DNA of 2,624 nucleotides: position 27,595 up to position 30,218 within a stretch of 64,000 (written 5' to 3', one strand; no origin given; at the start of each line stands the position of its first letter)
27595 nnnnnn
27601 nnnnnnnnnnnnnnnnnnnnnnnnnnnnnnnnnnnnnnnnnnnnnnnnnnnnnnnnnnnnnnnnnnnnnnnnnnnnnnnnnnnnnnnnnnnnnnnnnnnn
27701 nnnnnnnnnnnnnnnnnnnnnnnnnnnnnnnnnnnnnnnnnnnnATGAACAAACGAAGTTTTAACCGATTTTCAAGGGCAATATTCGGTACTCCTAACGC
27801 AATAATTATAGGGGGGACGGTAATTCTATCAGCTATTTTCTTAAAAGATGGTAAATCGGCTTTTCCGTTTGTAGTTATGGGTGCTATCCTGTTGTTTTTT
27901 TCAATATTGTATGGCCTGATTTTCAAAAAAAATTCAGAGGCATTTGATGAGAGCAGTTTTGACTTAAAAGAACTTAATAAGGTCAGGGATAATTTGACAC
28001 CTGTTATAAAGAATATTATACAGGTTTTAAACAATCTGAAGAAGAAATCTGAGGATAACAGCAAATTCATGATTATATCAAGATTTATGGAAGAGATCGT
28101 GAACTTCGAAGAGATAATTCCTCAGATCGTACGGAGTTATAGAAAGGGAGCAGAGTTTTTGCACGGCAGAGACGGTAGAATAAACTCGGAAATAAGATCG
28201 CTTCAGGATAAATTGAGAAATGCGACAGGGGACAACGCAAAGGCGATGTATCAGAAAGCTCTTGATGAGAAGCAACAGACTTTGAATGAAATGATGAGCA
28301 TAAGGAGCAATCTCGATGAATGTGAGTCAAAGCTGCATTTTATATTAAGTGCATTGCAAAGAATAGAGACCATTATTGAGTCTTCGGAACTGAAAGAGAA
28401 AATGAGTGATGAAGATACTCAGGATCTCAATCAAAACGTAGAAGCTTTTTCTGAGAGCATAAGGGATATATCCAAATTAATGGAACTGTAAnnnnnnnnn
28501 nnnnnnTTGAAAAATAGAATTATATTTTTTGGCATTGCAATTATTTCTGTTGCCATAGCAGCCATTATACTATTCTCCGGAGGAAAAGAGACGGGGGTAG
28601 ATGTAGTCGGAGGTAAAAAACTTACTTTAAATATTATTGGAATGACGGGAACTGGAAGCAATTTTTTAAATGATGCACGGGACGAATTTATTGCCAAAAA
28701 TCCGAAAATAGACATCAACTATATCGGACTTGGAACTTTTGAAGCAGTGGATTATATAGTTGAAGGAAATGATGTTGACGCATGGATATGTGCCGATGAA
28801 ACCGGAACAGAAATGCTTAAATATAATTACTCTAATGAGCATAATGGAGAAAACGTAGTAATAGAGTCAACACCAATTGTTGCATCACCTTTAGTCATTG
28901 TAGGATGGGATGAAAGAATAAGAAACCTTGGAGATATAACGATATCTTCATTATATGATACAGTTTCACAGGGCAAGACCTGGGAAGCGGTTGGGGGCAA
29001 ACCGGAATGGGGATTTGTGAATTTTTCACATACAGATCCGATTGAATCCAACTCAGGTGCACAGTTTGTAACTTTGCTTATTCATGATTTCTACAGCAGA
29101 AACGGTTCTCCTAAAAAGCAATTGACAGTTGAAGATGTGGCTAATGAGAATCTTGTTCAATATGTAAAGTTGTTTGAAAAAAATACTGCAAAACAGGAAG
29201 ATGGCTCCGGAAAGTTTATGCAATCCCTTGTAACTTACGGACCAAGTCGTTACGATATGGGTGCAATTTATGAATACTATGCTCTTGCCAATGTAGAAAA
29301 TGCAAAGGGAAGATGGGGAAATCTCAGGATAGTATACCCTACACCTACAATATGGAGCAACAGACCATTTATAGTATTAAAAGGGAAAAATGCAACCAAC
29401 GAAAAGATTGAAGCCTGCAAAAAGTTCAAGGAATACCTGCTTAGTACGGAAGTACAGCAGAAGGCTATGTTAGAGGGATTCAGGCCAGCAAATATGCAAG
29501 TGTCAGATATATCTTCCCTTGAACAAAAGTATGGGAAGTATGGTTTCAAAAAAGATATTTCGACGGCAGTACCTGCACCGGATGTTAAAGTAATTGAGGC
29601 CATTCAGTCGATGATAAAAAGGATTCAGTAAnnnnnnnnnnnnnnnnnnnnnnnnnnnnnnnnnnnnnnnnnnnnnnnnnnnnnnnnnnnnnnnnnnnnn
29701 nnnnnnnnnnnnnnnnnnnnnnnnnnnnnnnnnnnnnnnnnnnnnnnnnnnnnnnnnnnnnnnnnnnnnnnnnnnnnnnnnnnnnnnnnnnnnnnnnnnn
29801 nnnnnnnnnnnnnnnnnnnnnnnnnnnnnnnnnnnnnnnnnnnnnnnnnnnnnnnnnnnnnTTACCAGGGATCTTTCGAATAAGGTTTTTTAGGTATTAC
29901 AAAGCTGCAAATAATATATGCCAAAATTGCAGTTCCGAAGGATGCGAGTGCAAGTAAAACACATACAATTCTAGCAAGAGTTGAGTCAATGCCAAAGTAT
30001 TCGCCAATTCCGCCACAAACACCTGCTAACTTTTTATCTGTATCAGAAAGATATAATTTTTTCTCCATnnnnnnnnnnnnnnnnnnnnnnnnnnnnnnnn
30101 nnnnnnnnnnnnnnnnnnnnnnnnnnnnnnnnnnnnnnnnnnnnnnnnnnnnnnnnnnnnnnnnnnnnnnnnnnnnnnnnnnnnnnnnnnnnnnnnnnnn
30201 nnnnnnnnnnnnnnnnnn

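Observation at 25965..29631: Three-gene cluster: PBP-like–VWA lipoprotein, TM/coiled-coil protein and a paralogous membrane-anchored PBP-like protein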

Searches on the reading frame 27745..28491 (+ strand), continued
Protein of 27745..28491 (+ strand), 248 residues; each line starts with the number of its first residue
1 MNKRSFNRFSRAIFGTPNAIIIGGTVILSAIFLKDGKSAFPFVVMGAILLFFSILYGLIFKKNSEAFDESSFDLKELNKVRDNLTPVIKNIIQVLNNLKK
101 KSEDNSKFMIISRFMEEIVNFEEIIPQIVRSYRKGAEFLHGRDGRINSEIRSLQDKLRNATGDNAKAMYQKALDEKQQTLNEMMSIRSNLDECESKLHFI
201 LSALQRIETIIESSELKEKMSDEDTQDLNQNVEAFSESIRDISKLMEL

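Call 97: find_encoding_contigs(protein=P0140, flank=6000, max_places=2)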
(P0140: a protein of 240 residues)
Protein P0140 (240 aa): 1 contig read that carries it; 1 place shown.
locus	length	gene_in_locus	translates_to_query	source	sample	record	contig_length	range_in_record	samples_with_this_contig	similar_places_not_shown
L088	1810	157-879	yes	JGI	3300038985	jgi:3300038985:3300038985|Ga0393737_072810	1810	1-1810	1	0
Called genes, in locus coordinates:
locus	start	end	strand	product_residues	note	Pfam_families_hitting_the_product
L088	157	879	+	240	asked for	-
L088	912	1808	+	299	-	?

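Call 99: find_encoding_contigs(protein=P0156, flank=6000, max_places=2)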
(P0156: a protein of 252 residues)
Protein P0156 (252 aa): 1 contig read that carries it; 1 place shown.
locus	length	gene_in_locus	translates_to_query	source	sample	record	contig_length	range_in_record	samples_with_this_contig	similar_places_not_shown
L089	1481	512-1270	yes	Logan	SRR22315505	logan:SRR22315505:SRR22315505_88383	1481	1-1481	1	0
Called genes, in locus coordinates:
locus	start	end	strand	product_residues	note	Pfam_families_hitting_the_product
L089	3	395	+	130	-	?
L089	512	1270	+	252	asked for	PF04024:PspC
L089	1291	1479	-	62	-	?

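Call 106: search_protein_families(library=padloc, proteins=[window:27745-28488:+], max_evalue=0.01)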
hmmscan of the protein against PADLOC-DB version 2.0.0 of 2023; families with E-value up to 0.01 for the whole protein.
window:27745-28488:+ (248 aa): 3 families
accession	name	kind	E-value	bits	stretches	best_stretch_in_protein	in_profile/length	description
PDLC02668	DndD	-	0.00087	16.4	1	85-235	345-496/659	DndD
PDLC03865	LmuB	-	0.0012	15.1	1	65-242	580-766/1007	-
PDLC02262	AbiEi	-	0.0097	13.5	0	145-194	147-196/206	AbiEi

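Call 107: fold_search(model_id=the predicted structure, library=pdb)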
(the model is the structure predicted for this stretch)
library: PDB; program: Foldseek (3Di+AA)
matches with E <= 10: 507; with E <= 0.001: 0
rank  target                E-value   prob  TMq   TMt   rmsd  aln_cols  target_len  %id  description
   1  3s90_B                5.5e-02  0.60  0.18  0.17  29.5       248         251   12  Human vinculin head domain Vh1 (residues 1-252) in complex with murine talin (VBS33; residues 1512-1546) (released 2011-06-22)
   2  9qvm_D                5.7e-02  0.97  0.25  0.12  11.5       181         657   12  Cryo-EM reconstruction of the NEDD1 anchor protein and CDK5RAP2 bound to the gamma-tubulin ring complex (released 2025-05-21)
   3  9qvm_B                6.0e-02  0.96  0.27  0.12  12.2       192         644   14  Cryo-EM reconstruction of the NEDD1 anchor protein and CDK5RAP2 bound to the gamma-tubulin ring complex (released 2025-05-21)
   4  3s90_A                6.6e-02  0.63  0.18  0.18  30.4       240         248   12  Human vinculin head domain Vh1 (residues 1-252) in complex with murine talin (VBS33; residues 1512-1546) (released 2011-06-22)
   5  3rf3_A                7.3e-02  0.63  0.18  0.18  30.2       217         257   14  Shigella IpaA-VBS3 in complex with human vinculin (released 2011-04-27)
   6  3tj6_A                9.2e-02  0.66  0.19  0.19  26.8       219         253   11  human vinculin head domain (Vh1, residues 1-258) in complex with the vinculin binding site of the surface cell antigen (released 2011-09-07)
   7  1zvz_A                9.2e-02  0.47  0.18  0.17  30.1       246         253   13  Vinculin Head (0-258) in Complex with the Talin Rod Residue 820-844 (released 2005-09-20)
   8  1rkc_A                1.0e-01  0.60  0.20  0.19  29.5       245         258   11  Human vinculin head (1-258) in complex with talin's vinculin binding site 3 (residues 1944-1969) (released 2004-01-13)
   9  1zw2_A                1.1e-01  0.57  0.18  0.18  29.6       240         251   12  Vinculin Head (0-258) in Complex with the Talin Rod residues 2345-2369 (released 2005-09-20)
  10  6egc                  1.1e-01  0.77  0.18  0.26  23.1       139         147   21  Single-chain version of 2L4HC2_23 (PDB 5J0K) (released 2019-05-29)
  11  1u6h_A                1.2e-01  0.54  0.18  0.18  30.2       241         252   12  Vinculin head (0-258) in complex with the talin vinculin binding site 2 (849-879) (released 2005-01-18)
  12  1rke_A                1.2e-01  0.51  0.19  0.19  25.1       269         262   12  Human vinculin head (1-258) in complex with human vinculin tail (879-1066) (released 2004-01-13)
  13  9g3y_N                1.4e-01  0.80  0.24  0.10  12.0       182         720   15  Structure of the Native CMG-decorated gamma-Tubulin Ring Complex from Pig Brain (released 2024-10-02)
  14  1ydi_A                1.4e-01  0.77  0.27  0.26  25.2       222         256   11  Human Vinculin Head Domain (VH1, 1-258) in Complex with Human Alpha-Actinin's Vinculin-Binding Site (Residues 731-760) (released 2005-07-19)
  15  3tj5_A                1.5e-01  0.41  0.17  0.17  29.6       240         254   12  human vinculin head domain (Vh1, residues 1-258) in complex with the vinculin binding site of the surface cell antigen (released 2011-09-07)
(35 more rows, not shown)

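Call 118: find_homologous_proteins(query=A6, max_evalue=0.00001)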
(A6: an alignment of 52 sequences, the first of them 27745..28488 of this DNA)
Query A6 (52 sequences) (248 aa, profile of the alignment): 289 proteins with E <= 0.00001 among 8000 candidates; the best 120 are listed.
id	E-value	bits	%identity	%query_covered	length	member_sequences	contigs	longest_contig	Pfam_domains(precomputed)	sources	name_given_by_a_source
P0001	1.9e-74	268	92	100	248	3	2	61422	-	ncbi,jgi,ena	-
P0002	2.5e-74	268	88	100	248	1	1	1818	-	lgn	-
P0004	4.2e-71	257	81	100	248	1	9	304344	-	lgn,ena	-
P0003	9.2e-71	256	82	98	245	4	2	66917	-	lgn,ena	-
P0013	1.1e-67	246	64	98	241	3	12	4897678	-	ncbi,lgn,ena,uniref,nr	ncbi:hypothetical protein [Acetivibrio clariflavus]|uniref:5-bromo-4-chloroindolyl phosphate hydroly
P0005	2.0e-67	245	79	100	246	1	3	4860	-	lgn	-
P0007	2.3e-66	242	70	97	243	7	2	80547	-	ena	-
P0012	1.1e-65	239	66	97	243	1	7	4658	-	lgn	-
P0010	7.1e-65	237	66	97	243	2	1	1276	-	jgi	-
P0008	2.8e-64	235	69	97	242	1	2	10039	-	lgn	-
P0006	9.6e-64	233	71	100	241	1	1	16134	-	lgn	-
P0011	1.9e-63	232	66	98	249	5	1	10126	-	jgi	jgi:hypothetical protein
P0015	2.6e-62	228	62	97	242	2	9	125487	-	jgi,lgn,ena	-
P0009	1.9e-61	226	68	97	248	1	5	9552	-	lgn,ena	-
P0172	1.4e-60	223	-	-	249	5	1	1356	-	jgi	jgi:DNA repair exonuclease SbcCD ATPase subunit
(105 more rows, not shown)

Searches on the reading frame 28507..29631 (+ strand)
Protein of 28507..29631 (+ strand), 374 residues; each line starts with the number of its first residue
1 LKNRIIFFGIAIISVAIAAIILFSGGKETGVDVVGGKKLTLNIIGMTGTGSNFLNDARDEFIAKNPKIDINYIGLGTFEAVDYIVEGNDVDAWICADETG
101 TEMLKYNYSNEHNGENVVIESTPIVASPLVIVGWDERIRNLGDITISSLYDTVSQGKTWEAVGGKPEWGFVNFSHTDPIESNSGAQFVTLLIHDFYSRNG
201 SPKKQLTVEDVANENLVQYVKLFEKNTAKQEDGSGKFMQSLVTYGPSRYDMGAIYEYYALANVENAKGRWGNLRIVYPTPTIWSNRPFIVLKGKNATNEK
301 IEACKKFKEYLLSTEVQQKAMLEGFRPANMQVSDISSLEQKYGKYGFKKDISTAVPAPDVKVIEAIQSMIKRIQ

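Call 3: search_protein_families(library=pfam, proteins=[window:28507-29631:+], max_evalue=0.01)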
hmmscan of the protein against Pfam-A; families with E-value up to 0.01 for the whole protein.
window:28507-29631:+ (374 aa): 2 families
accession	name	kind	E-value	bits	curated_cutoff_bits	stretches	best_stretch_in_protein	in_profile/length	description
PF13531.11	SBP_bac_11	-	2.2e-08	34.6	25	1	52-326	11-227/227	Bacterial extracellular solute-binding protein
PF13416.11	SBP_bac_8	-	2.2e-05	24.9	27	1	192-334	142-267/279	Bacterial extracellular solute-binding protein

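Call 4: search_protein_families(library=ncbifam, proteins=[window:28507-29631:+], max_evalue=0.01)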
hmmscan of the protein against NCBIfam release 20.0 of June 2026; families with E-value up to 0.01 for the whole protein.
window:28507-29631:+ (374 aa): 0 families

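Call 30: search_solved_structures(query=window:28507-29628:+, max_evalue=10)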
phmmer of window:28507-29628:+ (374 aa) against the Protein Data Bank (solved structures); distinct sequences matched with E-value up to 10: 1.
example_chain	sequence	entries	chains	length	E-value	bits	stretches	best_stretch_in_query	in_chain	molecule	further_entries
8imq_A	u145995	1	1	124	0.1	14.8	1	49-91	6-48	Acidic protein MsyB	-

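Call 106: search_protein_families(library=padloc, proteins=[window:28507-29628:+], max_evalue=0.01)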
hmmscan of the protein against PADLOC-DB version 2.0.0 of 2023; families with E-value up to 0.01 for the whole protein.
window:28507-29628:+ (374 aa): 0 families

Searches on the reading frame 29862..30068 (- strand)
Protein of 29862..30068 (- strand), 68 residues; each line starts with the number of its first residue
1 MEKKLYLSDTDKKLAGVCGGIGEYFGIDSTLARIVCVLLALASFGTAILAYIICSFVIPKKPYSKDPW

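Call 3: search_protein_families(library=pfam, proteins=[window:29862-30068:-], max_evalue=0.01)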
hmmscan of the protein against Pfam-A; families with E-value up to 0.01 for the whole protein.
window:29862-30068:- (68 aa): 1 family
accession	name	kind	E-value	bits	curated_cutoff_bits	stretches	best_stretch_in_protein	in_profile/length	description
PF04024.17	PspC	-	1.8e-23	82.5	25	1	3-61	1-58/58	PspC domain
